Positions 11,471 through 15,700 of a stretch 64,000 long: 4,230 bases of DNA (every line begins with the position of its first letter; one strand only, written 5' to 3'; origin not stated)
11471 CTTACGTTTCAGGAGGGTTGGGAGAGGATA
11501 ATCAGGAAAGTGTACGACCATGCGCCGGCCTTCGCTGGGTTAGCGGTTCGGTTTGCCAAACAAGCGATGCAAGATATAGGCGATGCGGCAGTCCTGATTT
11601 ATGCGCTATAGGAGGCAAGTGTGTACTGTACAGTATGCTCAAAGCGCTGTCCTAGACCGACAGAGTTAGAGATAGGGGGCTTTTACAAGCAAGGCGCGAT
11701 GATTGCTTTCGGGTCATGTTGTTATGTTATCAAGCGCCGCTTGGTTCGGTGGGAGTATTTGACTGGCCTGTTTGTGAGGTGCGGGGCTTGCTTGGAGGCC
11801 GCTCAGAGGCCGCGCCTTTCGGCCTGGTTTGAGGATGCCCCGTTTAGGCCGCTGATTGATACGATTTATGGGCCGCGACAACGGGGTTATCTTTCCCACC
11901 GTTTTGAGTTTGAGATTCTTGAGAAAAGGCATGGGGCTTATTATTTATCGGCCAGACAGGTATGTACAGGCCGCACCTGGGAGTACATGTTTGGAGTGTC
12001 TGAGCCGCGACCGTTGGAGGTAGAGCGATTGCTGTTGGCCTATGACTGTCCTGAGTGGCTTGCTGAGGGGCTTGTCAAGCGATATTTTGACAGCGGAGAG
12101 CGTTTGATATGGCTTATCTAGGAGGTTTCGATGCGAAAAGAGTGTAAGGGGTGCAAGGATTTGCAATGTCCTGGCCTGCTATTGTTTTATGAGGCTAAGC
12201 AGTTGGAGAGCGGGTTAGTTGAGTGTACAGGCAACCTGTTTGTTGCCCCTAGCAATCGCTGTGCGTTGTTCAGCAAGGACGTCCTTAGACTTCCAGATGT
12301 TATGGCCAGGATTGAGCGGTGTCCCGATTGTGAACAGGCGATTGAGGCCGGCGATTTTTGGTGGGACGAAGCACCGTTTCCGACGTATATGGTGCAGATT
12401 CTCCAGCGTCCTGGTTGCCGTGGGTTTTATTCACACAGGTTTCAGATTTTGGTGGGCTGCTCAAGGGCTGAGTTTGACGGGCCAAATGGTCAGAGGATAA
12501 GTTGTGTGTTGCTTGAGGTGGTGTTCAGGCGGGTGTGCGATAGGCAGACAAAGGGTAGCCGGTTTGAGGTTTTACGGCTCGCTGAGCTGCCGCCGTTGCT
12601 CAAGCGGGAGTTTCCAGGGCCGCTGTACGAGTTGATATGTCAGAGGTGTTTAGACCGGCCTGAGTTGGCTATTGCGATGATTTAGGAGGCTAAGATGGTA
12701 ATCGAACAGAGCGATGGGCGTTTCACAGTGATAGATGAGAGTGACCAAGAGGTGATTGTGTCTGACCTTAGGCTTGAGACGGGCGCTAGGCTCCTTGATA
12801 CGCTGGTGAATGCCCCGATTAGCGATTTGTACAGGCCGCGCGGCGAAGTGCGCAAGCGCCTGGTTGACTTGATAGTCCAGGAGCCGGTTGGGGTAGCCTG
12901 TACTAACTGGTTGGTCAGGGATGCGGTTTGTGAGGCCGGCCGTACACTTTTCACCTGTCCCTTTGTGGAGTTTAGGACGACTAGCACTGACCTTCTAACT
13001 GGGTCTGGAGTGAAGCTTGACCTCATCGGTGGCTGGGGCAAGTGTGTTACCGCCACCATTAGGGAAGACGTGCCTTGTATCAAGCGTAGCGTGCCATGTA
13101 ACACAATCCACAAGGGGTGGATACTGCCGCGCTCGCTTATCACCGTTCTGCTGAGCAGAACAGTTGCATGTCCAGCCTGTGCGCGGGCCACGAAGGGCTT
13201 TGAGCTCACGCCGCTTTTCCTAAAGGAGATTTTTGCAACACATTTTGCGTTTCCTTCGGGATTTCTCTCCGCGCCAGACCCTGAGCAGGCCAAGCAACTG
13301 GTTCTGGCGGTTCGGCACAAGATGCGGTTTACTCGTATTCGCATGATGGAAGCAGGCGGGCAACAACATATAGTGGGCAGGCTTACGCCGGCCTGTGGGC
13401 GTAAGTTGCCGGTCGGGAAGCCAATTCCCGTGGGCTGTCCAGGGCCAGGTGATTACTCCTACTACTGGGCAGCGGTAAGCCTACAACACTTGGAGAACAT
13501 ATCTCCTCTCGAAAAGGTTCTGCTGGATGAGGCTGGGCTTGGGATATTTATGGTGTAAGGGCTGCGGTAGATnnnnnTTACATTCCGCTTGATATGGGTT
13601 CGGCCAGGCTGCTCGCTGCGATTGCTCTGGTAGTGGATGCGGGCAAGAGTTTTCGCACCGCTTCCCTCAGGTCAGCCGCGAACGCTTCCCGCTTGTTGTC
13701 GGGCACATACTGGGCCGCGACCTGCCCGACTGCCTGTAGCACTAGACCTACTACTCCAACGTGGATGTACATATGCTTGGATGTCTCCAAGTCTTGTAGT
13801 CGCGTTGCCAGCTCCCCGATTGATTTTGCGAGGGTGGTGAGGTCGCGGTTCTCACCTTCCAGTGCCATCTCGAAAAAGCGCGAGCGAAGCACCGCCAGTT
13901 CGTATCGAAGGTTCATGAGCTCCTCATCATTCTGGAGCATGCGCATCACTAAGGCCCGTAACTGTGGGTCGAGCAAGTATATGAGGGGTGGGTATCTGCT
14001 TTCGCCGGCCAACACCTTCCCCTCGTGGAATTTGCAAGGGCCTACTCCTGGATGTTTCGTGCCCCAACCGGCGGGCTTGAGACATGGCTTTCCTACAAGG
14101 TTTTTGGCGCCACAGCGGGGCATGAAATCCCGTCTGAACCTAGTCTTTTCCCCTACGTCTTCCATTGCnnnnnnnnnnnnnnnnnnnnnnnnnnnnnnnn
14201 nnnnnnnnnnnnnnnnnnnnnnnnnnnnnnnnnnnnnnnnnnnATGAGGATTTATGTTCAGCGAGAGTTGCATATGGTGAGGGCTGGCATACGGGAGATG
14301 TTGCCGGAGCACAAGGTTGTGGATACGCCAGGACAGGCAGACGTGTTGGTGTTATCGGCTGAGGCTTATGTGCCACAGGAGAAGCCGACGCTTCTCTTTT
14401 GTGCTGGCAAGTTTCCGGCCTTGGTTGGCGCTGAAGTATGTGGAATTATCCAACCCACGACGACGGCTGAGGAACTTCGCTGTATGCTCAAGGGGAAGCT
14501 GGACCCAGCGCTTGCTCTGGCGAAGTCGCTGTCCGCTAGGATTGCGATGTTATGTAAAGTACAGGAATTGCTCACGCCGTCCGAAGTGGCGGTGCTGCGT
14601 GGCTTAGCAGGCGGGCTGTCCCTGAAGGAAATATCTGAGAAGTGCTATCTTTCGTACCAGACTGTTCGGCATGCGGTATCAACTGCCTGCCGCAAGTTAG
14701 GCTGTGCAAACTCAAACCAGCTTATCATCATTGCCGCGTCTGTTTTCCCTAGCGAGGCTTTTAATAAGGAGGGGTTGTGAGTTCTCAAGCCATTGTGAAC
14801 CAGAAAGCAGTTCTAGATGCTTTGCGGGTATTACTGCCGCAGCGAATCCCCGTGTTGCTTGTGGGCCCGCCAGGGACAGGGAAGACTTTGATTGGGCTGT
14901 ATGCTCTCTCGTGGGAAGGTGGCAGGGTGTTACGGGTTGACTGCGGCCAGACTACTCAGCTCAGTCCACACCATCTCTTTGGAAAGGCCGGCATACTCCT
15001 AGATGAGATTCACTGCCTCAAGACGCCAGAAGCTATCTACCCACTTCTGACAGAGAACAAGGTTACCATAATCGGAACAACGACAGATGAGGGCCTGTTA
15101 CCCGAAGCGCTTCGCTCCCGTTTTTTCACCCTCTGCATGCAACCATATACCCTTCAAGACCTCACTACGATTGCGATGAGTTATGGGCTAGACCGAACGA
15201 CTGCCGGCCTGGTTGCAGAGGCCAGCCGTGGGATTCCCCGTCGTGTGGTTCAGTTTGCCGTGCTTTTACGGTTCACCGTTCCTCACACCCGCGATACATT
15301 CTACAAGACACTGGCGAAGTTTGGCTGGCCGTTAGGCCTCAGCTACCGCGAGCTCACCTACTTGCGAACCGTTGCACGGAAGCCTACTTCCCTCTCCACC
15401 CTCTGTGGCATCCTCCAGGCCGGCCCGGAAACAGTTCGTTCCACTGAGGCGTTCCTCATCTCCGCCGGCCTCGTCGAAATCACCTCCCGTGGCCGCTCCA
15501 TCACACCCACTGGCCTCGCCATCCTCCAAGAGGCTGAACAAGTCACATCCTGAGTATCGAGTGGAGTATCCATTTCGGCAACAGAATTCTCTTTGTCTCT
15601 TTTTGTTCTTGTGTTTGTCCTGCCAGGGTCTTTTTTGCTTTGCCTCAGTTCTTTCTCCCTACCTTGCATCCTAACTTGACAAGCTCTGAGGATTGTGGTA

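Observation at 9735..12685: Five tandem, rapidly diverged paralogs sharing a split four-Cys signature and a conserved TAGGAGG gene junction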

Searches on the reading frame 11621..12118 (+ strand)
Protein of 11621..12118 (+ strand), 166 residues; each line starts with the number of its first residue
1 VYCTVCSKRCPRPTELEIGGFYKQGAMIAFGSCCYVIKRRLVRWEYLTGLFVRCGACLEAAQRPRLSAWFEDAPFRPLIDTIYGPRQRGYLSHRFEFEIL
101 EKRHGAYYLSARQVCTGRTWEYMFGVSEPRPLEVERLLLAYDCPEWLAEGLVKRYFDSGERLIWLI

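Call 5: search_protein_families(library=pfam, proteins=[window:11621-12118:+], max_evalue=1)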
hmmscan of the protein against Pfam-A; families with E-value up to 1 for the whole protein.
window:11621-12118:+ (166 aa): 0 families

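Call 6: search_protein_families(library=phrogs, proteins=[window:11621-12118:+], max_evalue=1)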
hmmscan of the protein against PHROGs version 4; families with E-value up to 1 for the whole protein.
window:11621-12118:+ (166 aa): 0 families

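Call 18: search_protein_families(library=ncbifam, proteins=[window:11621-12118:+], max_evalue=1)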
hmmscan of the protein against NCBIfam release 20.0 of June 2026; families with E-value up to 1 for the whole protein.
window:11621-12118:+ (166 aa): 0 families

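Call 57: predict_structure(alignment_id=A3)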
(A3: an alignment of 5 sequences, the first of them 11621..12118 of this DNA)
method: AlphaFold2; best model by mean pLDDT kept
length: 166 residues; sequences in the alignment: 5
mean_pLDDT: 50.7   pTM: 0.46
mean pLDDT of the five models: 50.7, 45.2, 42.9, 40.1, 37.6
residues with pLDDT >= 90: 0; 70-90: 21; 50-70: 77; < 50: 68
segments of 3 or more residues with pLDDT < 50: 1-67
pLDDT, mean of each block of 10 residues (from residue 1): 34 29 27 25 26 34 45 62 57 60 63 63 70 72 69 70 56
secondary structure, 60 per line:
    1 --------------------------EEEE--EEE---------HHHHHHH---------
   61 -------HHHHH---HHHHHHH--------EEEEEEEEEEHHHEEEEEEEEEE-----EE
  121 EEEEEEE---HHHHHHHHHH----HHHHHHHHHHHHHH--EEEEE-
elements in order: E27-30 E33-35 H45-51 H68-72 H76-82 E91-100 E104-113 E119-127 H131-140 H145-158 E161-165
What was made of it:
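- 11621..12121 (+): Paralog p4, 166 aa, pI 8.7. This is the minimal version of the family. GTG start. The C-terminal domain is predicted as three strands, two helices, then a terminal strand formed by LIWLI (call 57).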

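Call 62: fold_search(model_id=the predicted structure, library=pdb)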
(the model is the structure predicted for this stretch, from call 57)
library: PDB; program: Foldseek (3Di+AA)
matches with E <= 10: 1355; with E <= 0.001: 0
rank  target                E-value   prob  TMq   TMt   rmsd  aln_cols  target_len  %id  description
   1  2b4s_C                1.6e-01  0.51  0.18  0.11   8.2        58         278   14  Crystal structure of a complex between PTP1B and the insulin receptor tyrosine kinase (released 2005-11-15)
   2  2fjm_A                1.7e-01  0.51  0.18  0.11   8.0        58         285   14  The structure of phosphotyrosine phosphatase 1B in complex with compound 2 (released 2006-01-17)
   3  7rtn_A                1.8e-01  0.09  0.15  0.11  16.6       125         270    6  Cryo-EM structure of bluetongue virus capsid protein VP5 at low endosomal pH (released 2021-11-03)
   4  6zz4_B                1.9e-01  0.44  0.18  0.11   7.9        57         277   14  Crystal structure of the PTPN2 C216G mutant (released 2021-08-18)
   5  1oem                  2.2e-01  0.38  0.18  0.11   7.6        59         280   15  PTP1B with the catalytic cysteine oxidized to a sulfenyl-amide bond (released 2003-06-12)
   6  1g15                  2.3e-01  0.60  0.21  0.24   4.6        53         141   15  CO-CRYSTAL OF E. COLI RNASE HI WITH TWO MN2+ IONS BOUND IN THE THE ACTIVE SITE (released 2001-03-14)
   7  1wsj_B                2.3e-01  0.57  0.20  0.21   4.9        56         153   14  Crystal structure of E.coli RNase HI active site mutant (K87A/H124A) (released 2004-11-23)
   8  5qdf                  2.4e-01  0.25  0.17  0.11   9.9        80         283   14  PanDDA analysis group deposition -- Crystal structure of PTP1B in complex with compound_FMOPL000295a (released 2018-10-10)
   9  5qel                  2.4e-01  0.25  0.16  0.10   7.6        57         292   18  PanDDA analysis group deposition -- Crystal structure of PTP1B in complex with compound_FMSOA000675b (released 2018-10-10)
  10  2cmb                  2.6e-01  0.33  0.17  0.11   7.8        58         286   16  Structural Basis for Inhibition of Protein Tyrosine Phosphatase 1B by Isothiazolidinone Heterocyclic Phosphonate Mimetic (released 2006-08-17)
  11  3aa4                  2.8e-01  0.54  0.20  0.22   4.7        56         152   16  A52V E.coli RNase HI (released 2010-10-06)
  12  2z1i_A                2.8e-01  0.35  0.22  0.24   8.4        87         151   14  Crystal structure of E.coli RNase HI surface charged mutant(Q4R/T40E/Q72H/Q76K/Q80E/T92K/Q105K/Q113R/Q115K) (released 2007-11-13)
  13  3eb1                  2.8e-01  0.28  0.18  0.11   8.6        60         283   15  Crystal structure PTP1B complex with small molecule inhibitor LZP-25 (released 2009-07-07)
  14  3zmp_B                2.8e-01  0.21  0.16  0.11   8.1        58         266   16  Src-derived peptide inhibitor complex of PTP1B (released 2014-01-22)
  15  7lfo                  2.8e-01  0.21  0.16  0.10   7.8        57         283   16  Protein Tyrosine Phosphatase 1B (released 2021-05-26)
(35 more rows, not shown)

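Call 74: search_protein_families(library=padloc, proteins=[window:11621-12118:+], max_evalue=0.1)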
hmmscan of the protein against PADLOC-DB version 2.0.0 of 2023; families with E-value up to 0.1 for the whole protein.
window:11621-12118:+ (166 aa): 0 families

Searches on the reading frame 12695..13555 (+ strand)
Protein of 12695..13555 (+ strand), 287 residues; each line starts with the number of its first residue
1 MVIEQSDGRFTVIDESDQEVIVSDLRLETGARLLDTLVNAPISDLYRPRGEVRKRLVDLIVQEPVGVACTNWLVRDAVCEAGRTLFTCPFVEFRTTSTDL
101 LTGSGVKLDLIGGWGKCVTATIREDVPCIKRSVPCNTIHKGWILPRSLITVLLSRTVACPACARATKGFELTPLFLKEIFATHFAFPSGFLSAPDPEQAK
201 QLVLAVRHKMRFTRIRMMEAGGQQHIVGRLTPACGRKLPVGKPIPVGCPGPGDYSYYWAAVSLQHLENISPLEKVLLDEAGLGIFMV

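Call 5: search_protein_families(library=pfam, proteins=[window:12695-13555:+], max_evalue=1)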
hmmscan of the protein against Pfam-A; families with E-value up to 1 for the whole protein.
window:12695-13555:+ (287 aa): 0 families

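Call 6: search_protein_families(library=phrogs, proteins=[window:12695-13555:+], max_evalue=1)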
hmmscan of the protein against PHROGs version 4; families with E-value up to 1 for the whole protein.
window:12695-13555:+ (287 aa): 1 family
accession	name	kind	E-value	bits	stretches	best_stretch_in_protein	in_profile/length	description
phrog_20727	-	unknown function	0.013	16.7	0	233-252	31-50/56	-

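Call 18: search_protein_families(library=ncbifam, proteins=[window:12695-13555:+], max_evalue=1)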
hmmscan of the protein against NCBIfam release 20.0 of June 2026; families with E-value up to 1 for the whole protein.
window:12695-13555:+ (287 aa): 0 families

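Call 74: search_protein_families(library=padloc, proteins=[window:12695-13555:+], max_evalue=0.1)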
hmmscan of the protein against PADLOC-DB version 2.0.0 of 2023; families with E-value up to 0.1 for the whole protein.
window:12695-13555:+ (287 aa): 0 families

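Call 75: find_homologous_proteins(query=window:12695-13555:+, max_evalue=0.1)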
Query window:12695-13555:+ (287 aa): 1 proteins with E <= 0.1 among 2753 candidates.
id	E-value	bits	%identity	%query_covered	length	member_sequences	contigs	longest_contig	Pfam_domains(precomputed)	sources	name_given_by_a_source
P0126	1.8e-192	656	100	100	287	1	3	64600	-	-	-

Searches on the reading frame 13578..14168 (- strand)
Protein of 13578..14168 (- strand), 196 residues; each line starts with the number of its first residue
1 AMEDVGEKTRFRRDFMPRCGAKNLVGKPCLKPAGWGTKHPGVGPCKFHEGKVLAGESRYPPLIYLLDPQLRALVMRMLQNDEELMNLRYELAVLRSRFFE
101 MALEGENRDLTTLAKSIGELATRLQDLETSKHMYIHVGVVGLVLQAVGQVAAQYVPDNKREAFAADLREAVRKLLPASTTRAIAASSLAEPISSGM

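Call 5: search_protein_families(library=pfam, proteins=[window:13578-14168:-], max_evalue=1)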
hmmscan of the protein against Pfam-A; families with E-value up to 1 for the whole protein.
window:13578-14168:- (196 aa): 1 family
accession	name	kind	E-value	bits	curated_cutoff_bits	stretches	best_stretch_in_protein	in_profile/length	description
PF06657.18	Cep57_MT_bd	-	0.45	11.4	31.3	0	71-124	11-64/77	Centrosome microtubule-binding domain of Cep57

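Call 6: search_protein_families(library=phrogs, proteins=[window:13578-14168:-], max_evalue=1)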
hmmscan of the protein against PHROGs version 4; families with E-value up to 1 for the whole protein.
window:13578-14168:- (196 aa): 1 family
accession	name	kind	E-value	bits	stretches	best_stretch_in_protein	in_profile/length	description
phrog_33289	-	unknown function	0.15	13.6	1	138-176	31-69/84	-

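Call 18: search_protein_families(library=ncbifam, proteins=[window:13578-14168:-], max_evalue=1)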
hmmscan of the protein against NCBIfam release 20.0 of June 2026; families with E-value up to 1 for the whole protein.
window:13578-14168:- (196 aa): 1 family
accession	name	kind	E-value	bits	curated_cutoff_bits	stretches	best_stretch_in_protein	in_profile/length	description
NF041373.1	HGG_STG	domain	0.035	13.8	29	1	19-51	1-28/38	HGGxSTG domain-containing protein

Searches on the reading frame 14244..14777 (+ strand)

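Call 5: search_protein_families(library=pfam, proteins=[window:14244-14777:+], max_evalue=1)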
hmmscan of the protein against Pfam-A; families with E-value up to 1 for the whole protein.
window:14244-14777:+ (178 aa): 8 families
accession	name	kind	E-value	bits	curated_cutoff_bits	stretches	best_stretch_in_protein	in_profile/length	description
PF00196.25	GerE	-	2.2e-10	40.4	23.5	1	109-164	2-57/57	Bacterial regulatory proteins, luxR family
PF08281.18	Sigma70_r4_2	-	0.00093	19.2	25.7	1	122-152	24-54/54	Sigma-70, region 4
PF13412.12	HTH_24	-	0.03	14.3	21.9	1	123-146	16-39/48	Winged helix-turn-helix DNA-binding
PF04545.22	Sigma70_r4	-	0.049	13.6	24.1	1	124-152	20-48/50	Sigma-70, region 4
PF13384.12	HTH_23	-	0.12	12.7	24.6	1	117-146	10-39/50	Homeodomain-like domain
PF09862.15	DUF2089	-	0.14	12.3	33.4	1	126-153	18-45/47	Domain of unknown function (DUF2089)-HTH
PF13518.12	HTH_28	-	0.24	11.9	25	1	121-145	9-33/52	Helix-turn-helix domain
PF13551.12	HTH_29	-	0.4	11.3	28.1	0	116-145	3-33/64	Winged helix-turn helix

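Call 6: search_protein_families(library=phrogs, proteins=[window:14244-14777:+], max_evalue=1)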
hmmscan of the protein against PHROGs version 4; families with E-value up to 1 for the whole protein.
window:14244-14777:+ (178 aa): 7 families
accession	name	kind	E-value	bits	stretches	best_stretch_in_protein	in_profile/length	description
phrog_3282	-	transcription regulation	4.9e-05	24.3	1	107-162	45-100/158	sigma factor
phrog_10300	-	transcription regulation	0.0031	18.5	1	105-164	116-175/182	transcriptional regulator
phrog_27555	-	transcription regulation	0.0073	16.9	1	93-166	115-190/203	transcriptional regulator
phrog_24049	-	unknown function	0.026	15.5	1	111-162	18-69/149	-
phrog_323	-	transcription regulation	0.027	15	1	72-144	111-184/319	transcriptional regulator, D5-like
phrog_20723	-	transcription regulation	0.2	12.7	1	88-106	30-48/64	transcription factor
phrog_769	-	transcription regulation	0.27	12.3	1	124-170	24-70/89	transcriptional repressor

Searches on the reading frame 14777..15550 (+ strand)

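Call 18: search_protein_families(library=ncbifam, proteins=[window:14777-15550:+], max_evalue=1)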
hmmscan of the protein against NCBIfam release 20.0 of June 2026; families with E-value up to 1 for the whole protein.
window:14777-15550:+ (258 aa): 17 families
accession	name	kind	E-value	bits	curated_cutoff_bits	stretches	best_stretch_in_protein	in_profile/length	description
NF000868.0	PRK00080.1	equivalog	6e-17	61.5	282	1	93-252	148-326/330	Holliday junction branch migration DNA helicase RuvB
TIGR00635.1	ruvB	equivalog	1.8e-13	50.2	299.05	1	93-250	127-303/305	Holliday junction branch migration DNA helicase RuvB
TIGR01241.2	FtsH_fam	equivalog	0.014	14.2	600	1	23-39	193-211/598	ATP-dependent zinc metalloprotease FtsH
NF009067.0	PRK12402.1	equivalog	0.029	13.3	317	1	4-37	15-50/340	replication factor C small subunit 2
NF006811.0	PRK09333.1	equivalog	0.033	13.7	156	1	215-253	93-131/150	30S ribosomal protein S19e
NF009883.0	PRK13341.1-4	equivalog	0.036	11.9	668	1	51-132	95-179/729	AAA family ATPase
NF003069.1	PRK03992.1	subfamily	0.052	12.7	500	1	26-39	168-181/379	proteasome-activating nucleotidase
NF003233.0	PRK04195.2-3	equivalog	0.056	12.3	471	1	21-39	37-54/504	replication factor C large subunit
NF003230.0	PRK04195.1-6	equivalog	0.057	12.1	441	1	23-44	39-59/494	replication factor C large subunit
NF038308.1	RNA_repair_RtcR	equivalog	0.06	12.2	650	1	17-40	198-221/530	RNA repair transcriptional activator RtcR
TIGR02903.1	spore_lon_C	equivalog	0.062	11.8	678.8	0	9-41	159-193/615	Lon family ATP-dependent protease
TIGR01243.1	CDC48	subfamily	0.094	11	802.65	1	26-39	215-228/733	CDC48 family AAA ATPase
TIGR03922.1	T7SS_EccA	equivalog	0.11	11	466.65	1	26-39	315-328/557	type VII secretion AAA-ATPase EccA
TIGR01242.2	TIGR01242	subfamily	0.17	10.8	500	1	26-39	151-164/362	proteasome-activating nucleotidase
TIGR03689.1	pup_AAA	equivalog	0.2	10.3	504.75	1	26-39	219-232/512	proteasome ATPase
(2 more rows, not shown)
